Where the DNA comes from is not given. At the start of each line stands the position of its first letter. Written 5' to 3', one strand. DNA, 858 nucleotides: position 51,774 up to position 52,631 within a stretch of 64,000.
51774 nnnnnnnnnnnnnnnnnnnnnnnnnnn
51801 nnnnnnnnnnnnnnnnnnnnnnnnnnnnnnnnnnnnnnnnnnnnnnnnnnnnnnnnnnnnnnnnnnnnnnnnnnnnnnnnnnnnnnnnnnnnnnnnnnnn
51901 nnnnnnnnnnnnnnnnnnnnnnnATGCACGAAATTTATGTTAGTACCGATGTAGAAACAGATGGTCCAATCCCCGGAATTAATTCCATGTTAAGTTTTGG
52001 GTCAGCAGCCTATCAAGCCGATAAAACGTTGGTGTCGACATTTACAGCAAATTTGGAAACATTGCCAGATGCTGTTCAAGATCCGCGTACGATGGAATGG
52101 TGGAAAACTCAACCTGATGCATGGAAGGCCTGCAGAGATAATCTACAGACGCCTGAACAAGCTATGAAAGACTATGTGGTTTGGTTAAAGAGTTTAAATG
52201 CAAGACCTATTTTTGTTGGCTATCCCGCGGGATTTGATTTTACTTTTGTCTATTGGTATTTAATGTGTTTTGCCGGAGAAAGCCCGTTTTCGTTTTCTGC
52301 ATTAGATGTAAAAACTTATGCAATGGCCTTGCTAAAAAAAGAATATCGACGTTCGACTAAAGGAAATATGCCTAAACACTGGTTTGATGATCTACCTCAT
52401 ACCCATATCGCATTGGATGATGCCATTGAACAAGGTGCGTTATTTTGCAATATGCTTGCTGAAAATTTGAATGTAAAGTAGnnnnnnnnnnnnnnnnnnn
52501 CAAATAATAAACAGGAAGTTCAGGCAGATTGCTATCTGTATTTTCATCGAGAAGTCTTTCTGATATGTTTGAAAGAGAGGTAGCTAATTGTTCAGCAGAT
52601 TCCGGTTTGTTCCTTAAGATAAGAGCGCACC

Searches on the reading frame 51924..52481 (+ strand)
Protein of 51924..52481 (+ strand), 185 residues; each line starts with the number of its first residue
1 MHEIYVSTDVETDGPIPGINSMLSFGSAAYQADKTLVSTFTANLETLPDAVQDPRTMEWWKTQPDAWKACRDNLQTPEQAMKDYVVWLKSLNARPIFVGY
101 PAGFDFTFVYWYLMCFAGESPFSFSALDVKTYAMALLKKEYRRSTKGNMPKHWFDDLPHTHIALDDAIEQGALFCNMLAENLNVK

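Call 60: find_encoding_contigs(protein=window:51924-52481:+, flank=10000, max_places=4)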
Protein window:51924-52481:+ (185 aa): 3 contigs read that carry it; 3 places shown.
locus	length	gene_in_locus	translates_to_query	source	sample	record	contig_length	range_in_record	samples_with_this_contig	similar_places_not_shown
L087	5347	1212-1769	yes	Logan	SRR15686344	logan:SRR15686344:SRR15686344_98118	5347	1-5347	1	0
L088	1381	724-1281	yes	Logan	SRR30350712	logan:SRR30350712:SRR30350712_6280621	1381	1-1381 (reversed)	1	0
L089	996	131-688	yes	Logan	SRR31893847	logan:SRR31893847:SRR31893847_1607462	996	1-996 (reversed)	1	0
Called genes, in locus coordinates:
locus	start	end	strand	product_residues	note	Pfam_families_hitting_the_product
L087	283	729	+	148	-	PF02580:Tyr_Deacylase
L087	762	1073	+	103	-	-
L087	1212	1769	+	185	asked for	PF16473:Rv2179c-like (weak)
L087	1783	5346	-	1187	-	?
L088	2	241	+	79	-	?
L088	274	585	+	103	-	-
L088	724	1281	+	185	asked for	PF16473:Rv2179c-like (weak)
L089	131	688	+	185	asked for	PF16473:Rv2179c-like (weak)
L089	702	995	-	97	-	?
